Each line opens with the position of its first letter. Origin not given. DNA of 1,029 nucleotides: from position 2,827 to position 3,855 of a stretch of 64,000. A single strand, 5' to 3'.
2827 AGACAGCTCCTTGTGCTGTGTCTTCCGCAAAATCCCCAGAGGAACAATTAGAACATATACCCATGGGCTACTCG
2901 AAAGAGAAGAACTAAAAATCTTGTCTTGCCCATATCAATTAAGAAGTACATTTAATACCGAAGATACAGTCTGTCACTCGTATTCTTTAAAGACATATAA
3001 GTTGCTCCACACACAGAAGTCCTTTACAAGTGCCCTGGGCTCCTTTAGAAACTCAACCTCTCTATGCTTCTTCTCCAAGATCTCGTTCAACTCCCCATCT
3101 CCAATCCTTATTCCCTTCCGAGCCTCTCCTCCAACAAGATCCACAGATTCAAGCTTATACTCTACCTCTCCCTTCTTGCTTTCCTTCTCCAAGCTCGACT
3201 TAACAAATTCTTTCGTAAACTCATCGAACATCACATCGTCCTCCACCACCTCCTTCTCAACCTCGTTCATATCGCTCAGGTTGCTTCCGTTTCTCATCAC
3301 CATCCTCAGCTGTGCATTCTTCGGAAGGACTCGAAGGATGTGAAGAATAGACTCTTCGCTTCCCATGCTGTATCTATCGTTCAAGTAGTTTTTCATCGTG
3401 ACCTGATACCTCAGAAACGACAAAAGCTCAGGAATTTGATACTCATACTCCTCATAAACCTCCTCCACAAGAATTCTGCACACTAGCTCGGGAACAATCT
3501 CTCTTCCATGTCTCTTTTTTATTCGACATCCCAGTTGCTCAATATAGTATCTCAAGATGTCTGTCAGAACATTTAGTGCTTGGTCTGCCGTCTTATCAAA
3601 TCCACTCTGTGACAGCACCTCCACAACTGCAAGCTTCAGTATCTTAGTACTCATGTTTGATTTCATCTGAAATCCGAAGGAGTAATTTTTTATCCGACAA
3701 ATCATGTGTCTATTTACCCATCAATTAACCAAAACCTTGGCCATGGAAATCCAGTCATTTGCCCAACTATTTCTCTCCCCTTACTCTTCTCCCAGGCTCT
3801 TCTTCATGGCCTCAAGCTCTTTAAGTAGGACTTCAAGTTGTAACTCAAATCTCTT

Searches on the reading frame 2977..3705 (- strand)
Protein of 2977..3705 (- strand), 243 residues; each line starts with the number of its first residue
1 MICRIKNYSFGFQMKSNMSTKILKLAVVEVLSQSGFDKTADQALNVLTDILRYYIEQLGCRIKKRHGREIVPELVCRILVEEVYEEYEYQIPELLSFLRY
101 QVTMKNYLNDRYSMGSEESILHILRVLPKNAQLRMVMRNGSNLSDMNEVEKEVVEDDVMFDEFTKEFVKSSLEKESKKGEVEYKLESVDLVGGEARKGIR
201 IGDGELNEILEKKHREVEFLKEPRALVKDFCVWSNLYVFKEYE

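Call 29: search_protein_families(library=pfam, proteins=[window:2977-3705:-], max_evalue=0.001)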
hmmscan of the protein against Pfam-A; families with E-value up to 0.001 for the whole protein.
window:2977-3705:- (243 aa): 2 families
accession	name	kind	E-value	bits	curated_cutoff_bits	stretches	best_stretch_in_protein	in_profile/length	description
PF17027.11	Bromo_TP_like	-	2.5e-46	157.1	21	1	21-139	1-119/119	Histone-fold protein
PF07524.19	Bromo_TP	-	7.6e-07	29.5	24.6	1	18-61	3-46/77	Bromodomain associated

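Call 31: search_solved_structures(query=window:2977-3705:-, max_evalue=1)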
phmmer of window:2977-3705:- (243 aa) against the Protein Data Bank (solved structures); distinct sequences matched with E-value up to 1: 4.
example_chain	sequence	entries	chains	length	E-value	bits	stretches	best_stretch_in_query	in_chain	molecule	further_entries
2f4q_A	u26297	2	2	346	0.12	15.4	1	25-91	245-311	type I topoisomerase, putative | Putative Type I topoisomerase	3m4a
4wv4_B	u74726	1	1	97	0.16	15.1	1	21-64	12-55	Transcription initiation factor TFIID subunit 8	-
2lnd_A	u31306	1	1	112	0.56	13.3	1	114-163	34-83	DE NOVO DESIGNED PROTEIN, PFK fold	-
2lvb_A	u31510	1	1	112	0.77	12.8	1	114-163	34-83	DE NOVO DESIGNED PFK fold PROTEIN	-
